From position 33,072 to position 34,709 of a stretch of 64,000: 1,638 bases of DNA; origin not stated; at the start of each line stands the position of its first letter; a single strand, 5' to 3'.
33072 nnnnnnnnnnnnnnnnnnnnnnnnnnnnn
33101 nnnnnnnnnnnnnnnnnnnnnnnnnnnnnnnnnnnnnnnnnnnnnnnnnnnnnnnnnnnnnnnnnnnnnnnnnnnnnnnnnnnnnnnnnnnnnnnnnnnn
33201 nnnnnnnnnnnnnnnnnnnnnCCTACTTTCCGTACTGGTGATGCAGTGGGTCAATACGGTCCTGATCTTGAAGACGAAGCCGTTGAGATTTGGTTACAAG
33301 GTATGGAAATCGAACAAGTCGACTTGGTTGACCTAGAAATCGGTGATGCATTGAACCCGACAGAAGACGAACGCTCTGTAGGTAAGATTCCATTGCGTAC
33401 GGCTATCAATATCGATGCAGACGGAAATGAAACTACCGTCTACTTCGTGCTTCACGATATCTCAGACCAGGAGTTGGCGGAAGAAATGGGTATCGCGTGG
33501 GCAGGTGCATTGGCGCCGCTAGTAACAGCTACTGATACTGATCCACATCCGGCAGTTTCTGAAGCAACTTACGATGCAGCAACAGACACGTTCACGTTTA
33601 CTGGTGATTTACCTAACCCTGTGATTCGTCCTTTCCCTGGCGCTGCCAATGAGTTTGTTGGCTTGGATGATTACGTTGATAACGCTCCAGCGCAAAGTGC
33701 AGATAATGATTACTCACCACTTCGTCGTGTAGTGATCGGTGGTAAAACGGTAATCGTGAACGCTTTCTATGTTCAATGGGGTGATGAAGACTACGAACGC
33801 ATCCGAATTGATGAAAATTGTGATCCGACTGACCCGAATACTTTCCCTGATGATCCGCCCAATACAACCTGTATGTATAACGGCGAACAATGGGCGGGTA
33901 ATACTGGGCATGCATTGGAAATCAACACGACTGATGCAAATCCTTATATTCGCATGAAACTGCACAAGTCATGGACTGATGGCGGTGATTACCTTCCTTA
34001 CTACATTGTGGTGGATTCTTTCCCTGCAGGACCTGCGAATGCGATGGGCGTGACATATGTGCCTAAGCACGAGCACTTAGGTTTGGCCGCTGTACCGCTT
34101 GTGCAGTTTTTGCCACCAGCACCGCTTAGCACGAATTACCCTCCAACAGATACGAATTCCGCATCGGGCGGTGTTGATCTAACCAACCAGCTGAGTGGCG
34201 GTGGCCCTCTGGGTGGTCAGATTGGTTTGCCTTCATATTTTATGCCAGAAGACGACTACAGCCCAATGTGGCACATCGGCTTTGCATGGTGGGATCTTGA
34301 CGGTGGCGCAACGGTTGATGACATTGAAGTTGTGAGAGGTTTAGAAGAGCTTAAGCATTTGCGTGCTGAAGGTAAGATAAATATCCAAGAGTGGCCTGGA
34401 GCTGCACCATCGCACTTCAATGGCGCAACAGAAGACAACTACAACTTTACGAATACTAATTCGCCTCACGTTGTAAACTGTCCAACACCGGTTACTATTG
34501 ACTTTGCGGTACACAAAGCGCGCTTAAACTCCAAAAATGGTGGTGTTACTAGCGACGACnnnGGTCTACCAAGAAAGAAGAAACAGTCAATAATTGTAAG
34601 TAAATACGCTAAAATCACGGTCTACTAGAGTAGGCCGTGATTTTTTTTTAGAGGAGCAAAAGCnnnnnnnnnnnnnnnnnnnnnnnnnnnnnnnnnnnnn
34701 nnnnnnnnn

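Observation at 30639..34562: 1307-aa lipoprotein multicopper oxidase: candidate manganese oxidase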

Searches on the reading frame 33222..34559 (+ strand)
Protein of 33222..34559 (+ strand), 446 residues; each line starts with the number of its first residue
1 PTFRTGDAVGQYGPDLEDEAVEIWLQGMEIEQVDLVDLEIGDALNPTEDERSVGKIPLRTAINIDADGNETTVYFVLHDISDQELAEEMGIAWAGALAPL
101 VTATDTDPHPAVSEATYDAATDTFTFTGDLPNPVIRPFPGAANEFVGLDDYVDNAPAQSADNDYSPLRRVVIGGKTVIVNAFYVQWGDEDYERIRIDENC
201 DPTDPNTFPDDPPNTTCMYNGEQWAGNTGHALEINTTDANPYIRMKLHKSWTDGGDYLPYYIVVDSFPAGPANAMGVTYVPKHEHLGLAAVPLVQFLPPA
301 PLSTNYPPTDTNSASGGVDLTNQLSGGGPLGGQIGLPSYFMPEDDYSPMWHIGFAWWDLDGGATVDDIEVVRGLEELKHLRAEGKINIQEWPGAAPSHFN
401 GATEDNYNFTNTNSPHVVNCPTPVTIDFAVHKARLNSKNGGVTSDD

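Call 54: predict_structure(alignment_id=A3)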
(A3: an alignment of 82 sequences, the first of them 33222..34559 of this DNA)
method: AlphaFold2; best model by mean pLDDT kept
length: 446 residues; sequences in the alignment: 82
mean_pLDDT: 92.7   pTM: 0.91
mean pLDDT of the five models: 92.7, 91.8, 90.7, 90.6, 90.4
residues with pLDDT >= 90: 377; 70-90: 45; 50-70: 13; < 50: 11
segments of 3 or more residues with pLDDT < 50: 1-6, 8-11
pLDDT, mean of each block of 10 residues (from residue 1): 43 76 96 95 94 98 98 98 97 95 82 98 98 95 92 97 98 98 98 97 93 95 94 98 98 91 98 97 95 97 94 96 96 89 83 96 96 96 97 91 92 93 95 88 52
secondary structure, 60 per line:
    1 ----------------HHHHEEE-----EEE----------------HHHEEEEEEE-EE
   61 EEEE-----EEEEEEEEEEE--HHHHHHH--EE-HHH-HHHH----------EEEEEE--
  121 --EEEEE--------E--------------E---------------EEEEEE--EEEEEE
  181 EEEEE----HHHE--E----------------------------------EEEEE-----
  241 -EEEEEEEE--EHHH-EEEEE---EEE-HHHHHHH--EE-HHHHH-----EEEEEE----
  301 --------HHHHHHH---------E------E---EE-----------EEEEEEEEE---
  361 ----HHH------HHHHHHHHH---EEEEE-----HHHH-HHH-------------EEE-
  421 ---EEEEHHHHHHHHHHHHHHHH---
elements in order: H17-20 E21-23 E29-31 E51-57 E59-64 E70-80 H83-89 H99-102 E113-118 E123-127 E167-172 E175-185 E231-235 E242-249 E257-261 E265-267 H269-275 H281-285 E291-296 H309-315 E349-357 H374-382 E386-390 H396-399 E417-419 E424-427 H428-443

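Call 58: fold_search(model_id=the predicted structure, library=pdb)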
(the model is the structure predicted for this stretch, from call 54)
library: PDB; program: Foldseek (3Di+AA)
matches with E <= 10: 127; with E <= 0.001: 0
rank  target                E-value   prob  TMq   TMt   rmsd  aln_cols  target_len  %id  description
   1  7skm_C                7.5e-01  0.04  0.07  0.10  15.6       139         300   16  Complex between S. aureus aureolysin and wt IMPI. (released 2022-01-26)
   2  3ggh_A                1.1e+00  0.01  0.04  0.05  13.9        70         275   11  Donor strand complemented FaeG of F4ad fimbriae (released 2009-10-20)
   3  7mq4_MODEL_1_A        1.2e+00  0.06  0.07  0.25  13.7        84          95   21  Rules for designing protein fold switches and their implications for the folding code (released 2022-05-18)
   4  7skl_A                1.2e+00  0.03  0.07  0.10  15.6       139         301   16  Complex between S. aureus aureolysin and IMPI mutant I57I (released 2022-01-26)
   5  3ggh_B                1.4e+00  0.01  0.05  0.07  10.2        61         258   16  Donor strand complemented FaeG of F4ad fimbriae (released 2009-10-20)
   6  7str_C                1.7e+00  0.02  0.06  0.15  12.1        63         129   13  Crystal Structure of Human Fab S24-1063 in the Complex with the N-teminal Domain of Nucleocapsid Protein from SARS CoV (released 2022-08-10)
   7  4hkz_E                1.8e+00  0.13  0.09  0.46   7.0        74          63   16  Trastuzumab Fab complexed with Protein L and Protein A fragments (released 2013-10-09)
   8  8rmc_I                2.3e+00  0.08  0.05  0.17   9.7        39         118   23  Structure of the FDX2-bound core ISC complex (proximal conformation) (released 2024-12-18)
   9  9avo_C                2.3e+00  0.06  0.07  0.33   8.5        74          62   23  The crystal structure of an engineered Protein GD with Human Kappa Fab (released 2025-02-05)
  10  2jzp_MODEL_1_A        2.4e+00  0.09  0.08  0.41   7.4        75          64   15  NMR solution structure of Kx5Q ProtL mutant (released 2009-01-13)
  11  7cdz_A                2.4e+00  0.01  0.06  0.15  15.2       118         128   12  Crystal structure of 2019-nCoV nucleocapsid N-terminal domain (NTD) protein (released 2020-09-02)
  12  1xf5_L                2.6e+00  0.10  0.09  0.41   7.0        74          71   16  Complex HCV core-Fab 19D9D6-Protein L mutant (H74C, Y64W)in space group P21212 (released 2005-05-31)
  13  3kc3_F                2.6e+00  0.01  0.07  0.10  22.3       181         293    7  MK2 complexed to inhibitor N4-(7-(benzofuran-2-yl)-1H-indazol-5-yl)pyrimidine-2,4-diamine (released 2010-01-12)
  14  8rmd_I                2.7e+00  0.09  0.05  0.20   9.2        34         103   20  Structure of the FDX2-bound core ISC complex (distal conformation) (released 2024-12-18)
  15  9evy_C                2.7e+00  0.02  0.05  0.16  11.5        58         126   12  SARS-CoV-2 Nucleocapsid N-terminal domain (NTD) mutant E136D (released 2024-11-20)
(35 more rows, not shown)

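Call 61: search_protein_families(library=pfam, proteins=[window:33222-34559:+], max_evalue=1)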
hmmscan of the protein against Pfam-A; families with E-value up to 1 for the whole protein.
window:33222-34559:+ (446 aa): 2 families
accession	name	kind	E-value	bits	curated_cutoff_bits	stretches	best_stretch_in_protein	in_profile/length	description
PF24298.1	DUF7482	-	1.7e-17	64.4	27.5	2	71-288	3-188/257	Domain of unknown function (DUF7482)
PF05265.19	DUF723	-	0.064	13.6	20.9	1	408-440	23-55/60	Protein of unknown function (DUF723)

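Call 74: search_protein_representatives(protein=window:33222-34559:+)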
Query: 446 residues. Proteins with E-value up to 0.001 (for the whole library): 69; up to 1e-10: 32; up to 1e-30: 12. The best 69 are listed.
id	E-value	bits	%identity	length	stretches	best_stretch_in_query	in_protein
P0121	1.7e-134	465.7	56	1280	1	1-435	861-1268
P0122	1.7e-119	416.2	76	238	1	199-438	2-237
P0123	3.5e-94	332.8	58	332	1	70-436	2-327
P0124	2.0e-90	320.4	49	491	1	1-438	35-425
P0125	2.8e-73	263.8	51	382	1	44-427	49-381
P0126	2.8e-64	234.2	70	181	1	179-357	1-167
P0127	8.6e-64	232.5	62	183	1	77-276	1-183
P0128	2.7e-59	217.7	68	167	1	297-443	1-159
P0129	4.3e-49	184.1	59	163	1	14-187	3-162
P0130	3.1e-46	174.6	57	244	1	233-414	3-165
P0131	3.6e-40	154.7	45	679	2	229-428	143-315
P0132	2.4e-34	135.5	71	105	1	227-310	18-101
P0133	2.2e-30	122.4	56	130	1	304-443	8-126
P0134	2.0e-24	102.7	47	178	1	69-236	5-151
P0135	3.4e-24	102.0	48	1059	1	1-223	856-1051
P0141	1.2e-15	73.8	40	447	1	72-363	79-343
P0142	2.5e-15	72.8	30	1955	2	71-283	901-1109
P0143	3.4e-14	69.0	37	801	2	46-365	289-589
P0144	3.6e-14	68.9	38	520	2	66-199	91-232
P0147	6.3e-12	61.5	35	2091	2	50-364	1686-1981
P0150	2.0e-11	59.9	34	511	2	66-361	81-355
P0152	9.0e-11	57.7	33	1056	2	49-203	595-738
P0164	3.0e-07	46.1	31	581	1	64-367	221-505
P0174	2.8e-05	39.6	39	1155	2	245-358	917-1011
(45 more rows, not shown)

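Call 75: search_protein_families(library=pfam, proteins=[P0142, P0147, P0143, P0152, P0141, P0144, P0150, P0164, P0174, P0131], max_evalue=0.001)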
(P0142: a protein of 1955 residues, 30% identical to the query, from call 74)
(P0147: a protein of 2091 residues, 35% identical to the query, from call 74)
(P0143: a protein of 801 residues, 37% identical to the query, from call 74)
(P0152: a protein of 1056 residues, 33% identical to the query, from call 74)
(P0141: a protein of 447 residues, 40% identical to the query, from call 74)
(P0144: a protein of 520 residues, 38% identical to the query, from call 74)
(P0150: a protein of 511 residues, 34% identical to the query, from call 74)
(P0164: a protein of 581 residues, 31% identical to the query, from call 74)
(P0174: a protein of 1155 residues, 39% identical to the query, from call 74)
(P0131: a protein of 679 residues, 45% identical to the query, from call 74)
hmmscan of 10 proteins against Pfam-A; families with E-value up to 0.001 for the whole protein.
P0142 (1955 aa): 3 families
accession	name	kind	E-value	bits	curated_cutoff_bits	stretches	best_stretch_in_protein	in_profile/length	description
PF24298.1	DUF7482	-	3e-24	86.6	27.5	2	1035-1178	124-233/257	Domain of unknown function (DUF7482)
PF07732.21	Cu-oxidase_3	-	1.8e-17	63.9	21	1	210-307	23-117/119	Multicopper oxidase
PF07731.20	Cu-oxidase_2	-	2e-08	34.6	20.4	1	499-583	33-124/137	Multicopper oxidase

P0147 (2091 aa): 2 families
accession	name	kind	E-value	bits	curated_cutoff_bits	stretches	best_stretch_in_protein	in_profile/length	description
PF07732.21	Cu-oxidase_3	-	1e-20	74.4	21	1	347-437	29-113/119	Multicopper oxidase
PF24298.1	DUF7482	-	2.2e-17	64.1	27.5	1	1704-1975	5-236/257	Domain of unknown function (DUF7482)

P0143 (801 aa): 1 family
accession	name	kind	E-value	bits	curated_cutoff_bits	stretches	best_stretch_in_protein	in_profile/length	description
PF24298.1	DUF7482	-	1.9e-14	54.5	27.5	1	380-583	63-237/257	Domain of unknown function (DUF7482)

P0152 (1056 aa): 1 family
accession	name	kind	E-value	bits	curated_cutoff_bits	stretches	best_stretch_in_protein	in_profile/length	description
PF24298.1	DUF7482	-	4.2e-09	36.9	27.5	0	604-646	148-190/257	Domain of unknown function (DUF7482)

P0141 (447 aa): 1 family
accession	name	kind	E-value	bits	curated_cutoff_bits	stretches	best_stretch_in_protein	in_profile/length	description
PF24298.1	DUF7482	-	1e-21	78.3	27.5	2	162-337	104-235/257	Domain of unknown function (DUF7482)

P0144 (520 aa): 1 family
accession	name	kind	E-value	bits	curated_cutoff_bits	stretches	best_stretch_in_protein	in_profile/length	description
PF24298.1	DUF7482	-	2.4e-18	67.2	27.5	1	296-393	143-233/257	Domain of unknown function (DUF7482)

P0150 (511 aa): 1 family
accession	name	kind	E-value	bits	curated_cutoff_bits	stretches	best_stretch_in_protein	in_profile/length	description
PF24298.1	DUF7482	-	2.4e-23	83.6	27.5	1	86-352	3-236/257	Domain of unknown function (DUF7482)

P0164 (581 aa): 1 family
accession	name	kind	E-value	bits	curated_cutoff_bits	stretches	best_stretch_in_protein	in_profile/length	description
PF24298.1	DUF7482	-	1.3e-09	38.6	27.5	1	230-491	5-234/257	Domain of unknown function (DUF7482)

P0174 (1155 aa): 1 family
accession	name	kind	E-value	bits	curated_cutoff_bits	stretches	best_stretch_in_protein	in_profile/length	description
PF24298.1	DUF7482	-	5.4e-96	321.7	27.5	2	846-1032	78-257/257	Domain of unknown function (DUF7482)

P0131 (679 aa): 1 family
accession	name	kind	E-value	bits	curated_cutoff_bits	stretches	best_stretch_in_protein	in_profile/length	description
PF24298.1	DUF7482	-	7.9e-22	78.6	27.5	1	114-275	103-253/257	Domain of unknown function (DUF7482)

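Call 76: list_cluster_members(proteins=[P0142, P0147, P0174, P0143, P0152, P0141, P0150, P0164, P0121, P0131])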
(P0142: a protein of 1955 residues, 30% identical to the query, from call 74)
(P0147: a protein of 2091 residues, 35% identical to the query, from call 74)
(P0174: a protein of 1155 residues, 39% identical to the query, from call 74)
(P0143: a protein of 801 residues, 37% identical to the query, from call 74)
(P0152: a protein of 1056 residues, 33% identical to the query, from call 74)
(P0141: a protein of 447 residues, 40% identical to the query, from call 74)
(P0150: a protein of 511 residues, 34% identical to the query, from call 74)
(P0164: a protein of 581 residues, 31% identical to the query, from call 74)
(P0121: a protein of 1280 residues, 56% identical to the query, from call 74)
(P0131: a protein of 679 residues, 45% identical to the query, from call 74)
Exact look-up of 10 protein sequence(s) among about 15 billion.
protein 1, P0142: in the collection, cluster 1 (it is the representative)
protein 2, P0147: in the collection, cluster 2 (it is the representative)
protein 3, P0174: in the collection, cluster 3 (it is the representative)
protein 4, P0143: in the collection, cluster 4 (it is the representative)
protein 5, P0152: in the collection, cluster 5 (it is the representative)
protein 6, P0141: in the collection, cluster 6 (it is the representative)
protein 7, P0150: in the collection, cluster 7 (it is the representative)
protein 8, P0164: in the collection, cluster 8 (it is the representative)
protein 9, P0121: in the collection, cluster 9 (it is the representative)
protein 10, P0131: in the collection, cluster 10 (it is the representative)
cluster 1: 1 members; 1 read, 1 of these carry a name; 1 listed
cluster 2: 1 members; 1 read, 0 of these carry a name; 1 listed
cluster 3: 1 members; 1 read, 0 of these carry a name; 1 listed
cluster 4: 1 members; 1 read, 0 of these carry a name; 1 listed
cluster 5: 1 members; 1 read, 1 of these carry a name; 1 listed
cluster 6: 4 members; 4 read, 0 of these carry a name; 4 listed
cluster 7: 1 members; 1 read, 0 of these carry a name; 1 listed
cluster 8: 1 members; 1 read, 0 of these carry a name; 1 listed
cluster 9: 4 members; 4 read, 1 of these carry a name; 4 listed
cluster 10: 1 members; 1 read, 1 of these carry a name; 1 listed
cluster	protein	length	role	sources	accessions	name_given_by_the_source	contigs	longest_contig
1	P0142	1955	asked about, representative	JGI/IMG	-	hypothetical protein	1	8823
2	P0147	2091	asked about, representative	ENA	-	-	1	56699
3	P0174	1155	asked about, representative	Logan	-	-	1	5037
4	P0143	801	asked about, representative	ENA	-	-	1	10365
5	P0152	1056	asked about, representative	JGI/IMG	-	hypothetical protein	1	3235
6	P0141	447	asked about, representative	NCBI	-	-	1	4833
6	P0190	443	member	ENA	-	-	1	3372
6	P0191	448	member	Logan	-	-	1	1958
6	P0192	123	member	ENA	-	-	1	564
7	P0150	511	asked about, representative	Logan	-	-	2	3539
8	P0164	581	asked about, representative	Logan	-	-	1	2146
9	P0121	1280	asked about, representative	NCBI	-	-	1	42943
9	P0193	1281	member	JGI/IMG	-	FtsP/CotA-like multicopper oxidase with cupredoxin domain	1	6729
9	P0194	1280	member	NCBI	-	-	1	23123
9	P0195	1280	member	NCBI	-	-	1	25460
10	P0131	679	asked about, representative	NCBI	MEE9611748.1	MAG: hypothetical protein V3W19_10870, partial [Desulfatiglandales bacterium]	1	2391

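Call 78: search_solved_structures(query=P0147, max_evalue=0.001)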
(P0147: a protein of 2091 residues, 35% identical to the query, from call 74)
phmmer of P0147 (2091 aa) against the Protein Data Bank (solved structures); distinct sequences matched with E-value up to 0.001: 1.
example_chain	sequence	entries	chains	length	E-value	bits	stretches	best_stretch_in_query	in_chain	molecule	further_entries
9bxa_A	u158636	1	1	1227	6.8e-102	344.9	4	286-664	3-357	MnxG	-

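Call 79: search_solved_structures(query=P0142, max_evalue=0.001)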
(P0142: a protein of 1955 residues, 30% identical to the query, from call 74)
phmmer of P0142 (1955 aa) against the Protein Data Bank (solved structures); distinct sequences matched with E-value up to 0.001: 15.
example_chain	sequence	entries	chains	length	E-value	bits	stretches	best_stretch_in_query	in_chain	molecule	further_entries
6vox_A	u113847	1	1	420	6.3e-17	63.3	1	211-305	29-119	Copper oxidase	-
4f7k_A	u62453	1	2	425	6.7e-16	59.9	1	203-332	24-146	Laccase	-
6vow_A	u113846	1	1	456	2.6e-13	51.3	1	210-305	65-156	multicopper oxidase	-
2zwn_A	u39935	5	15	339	5e-12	47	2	211-305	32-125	two-domain type laccase | Multicopper oxidase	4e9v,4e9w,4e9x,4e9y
3g5w_A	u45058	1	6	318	1.2e-09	39.2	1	240-323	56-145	Multicopper oxidase type 1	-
3sqr_A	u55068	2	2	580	2e-08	35.1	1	210-308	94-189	laccase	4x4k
3v9e_A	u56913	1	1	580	2e-08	35.1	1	210-308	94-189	Laccase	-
3zx1_A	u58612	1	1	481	1.1e-07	32.6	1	211-298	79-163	OXIDOREDUCTASE, PUTATIVE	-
1zpu_A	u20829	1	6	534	4.5e-06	27.3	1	209-300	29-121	Iron transport multicopper oxidase FET3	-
5lm8_A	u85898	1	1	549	1.2e-05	25.9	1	210-308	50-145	'Multicopper oxidase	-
5lww_A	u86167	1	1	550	1.2e-05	25.9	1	210-308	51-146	Multicopper oxidase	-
5lwx_A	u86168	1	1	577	1.3e-05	25.8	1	210-308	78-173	Multicopper oxidase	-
8r4h_A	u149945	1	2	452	3.9e-05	24.2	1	212-293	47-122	Copper efflux oxidase,Multicopper oxidase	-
8r4f_A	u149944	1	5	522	4.9e-05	23.9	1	212-293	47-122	Copper efflux oxidase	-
9cpm_A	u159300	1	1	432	0.0002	21.8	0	212-292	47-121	Laccase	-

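Call 80: find_homologous_proteins(query=P0147, max_evalue=1e-10)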
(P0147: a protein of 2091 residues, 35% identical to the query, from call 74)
Query P0147 (2091 aa): 557 proteins with E <= 1e-10 among 8000 candidates; the best 120 are listed.
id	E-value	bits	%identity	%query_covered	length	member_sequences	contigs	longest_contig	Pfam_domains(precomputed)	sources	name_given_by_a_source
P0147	0.0e+0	4943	100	100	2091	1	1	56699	PF24298.2,PF07732.22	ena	-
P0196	0.0e+0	2657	59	99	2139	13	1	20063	PF07731.21,PF24298.2,PF07732.22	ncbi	ncbi:MAG: multicopper oxidase domain-containing protein [Roseibacillus sp.]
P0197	0.0e+0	2609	58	99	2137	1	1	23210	PF24298.2,PF07732.22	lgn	-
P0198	0.0e+0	1973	53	82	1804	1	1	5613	PF24298.2,PF07732.22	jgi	jgi:hypothetical protein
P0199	0.0e+0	1929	56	77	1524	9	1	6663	PF07732.22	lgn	-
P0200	0.0e+0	1818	57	69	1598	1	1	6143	PF07732.22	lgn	-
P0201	0.0e+0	1787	53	78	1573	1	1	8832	PF07732.22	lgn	-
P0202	0.0e+0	1773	52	77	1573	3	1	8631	PF07732.22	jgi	jgi:manganese oxidase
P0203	0.0e+0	1761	60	64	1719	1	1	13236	PF07732.22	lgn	-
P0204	0.0e+0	1751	52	78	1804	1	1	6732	PF24517.3,PF07732.22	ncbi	ncbi:MAG: DNRLRE domain-containing protein, partial [Chloroflexi bacterium]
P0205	0.0e+0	1743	58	65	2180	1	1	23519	PF24517.3,PF07732.22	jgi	jgi:hypothetical protein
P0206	0.0e+0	1721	57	64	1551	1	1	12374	PF07732.22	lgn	-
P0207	0.0e+0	1713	52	73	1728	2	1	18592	PF07731.21,PF22352.3,PF07732.22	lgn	-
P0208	0.0e+0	1708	52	76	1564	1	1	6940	PF07732.22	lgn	-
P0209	0.0e+0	1707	58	64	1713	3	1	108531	PF07732.22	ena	-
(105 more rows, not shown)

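Call 81: find_encoding_contigs(protein=P0147, flank=8000, max_places=2)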
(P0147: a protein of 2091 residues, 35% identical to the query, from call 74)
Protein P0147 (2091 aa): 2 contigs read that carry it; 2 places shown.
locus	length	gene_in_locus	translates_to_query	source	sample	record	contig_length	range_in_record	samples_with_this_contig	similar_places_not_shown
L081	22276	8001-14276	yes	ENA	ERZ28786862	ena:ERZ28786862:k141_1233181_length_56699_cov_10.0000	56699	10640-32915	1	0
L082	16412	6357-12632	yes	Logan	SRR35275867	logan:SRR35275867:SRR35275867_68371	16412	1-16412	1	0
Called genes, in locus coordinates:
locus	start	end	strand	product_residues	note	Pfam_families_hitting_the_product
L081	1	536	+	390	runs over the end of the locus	-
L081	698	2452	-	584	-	PF08534:Redoxin, PF00578:AhpC-TSA, PF13905:Thioredoxin_8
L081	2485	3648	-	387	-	PF14306:PUA_2, PF01747:ATP-sulfurylase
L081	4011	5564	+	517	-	PF00675:Peptidase_M16 (weak), PF05193:Peptidase_M16_C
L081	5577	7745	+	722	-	PF00675:Peptidase_M16, PF05193:Peptidase_M16_C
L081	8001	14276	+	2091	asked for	PF07732:Cu-oxidase_3, PF24298:DUF7482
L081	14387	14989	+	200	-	PF00578:AhpC-TSA, PF02630:SCO1-SenC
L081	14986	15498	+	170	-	PF04314:LpqE-like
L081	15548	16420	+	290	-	-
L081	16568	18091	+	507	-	PF04389:Peptidase_M28, PF01546:Peptidase_M20 (weak)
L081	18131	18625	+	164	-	PF07883:Cupin_2, PF02311:AraC_binding (weak), PF05899:Cupin_3 (faint)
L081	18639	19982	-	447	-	PF00209:SNF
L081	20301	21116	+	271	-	PF01522:Polysacc_deac_1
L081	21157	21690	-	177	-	-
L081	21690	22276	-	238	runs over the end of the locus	PF03483:B3_4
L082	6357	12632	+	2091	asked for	PF07732:Cu-oxidase_3, PF24298:DUF7482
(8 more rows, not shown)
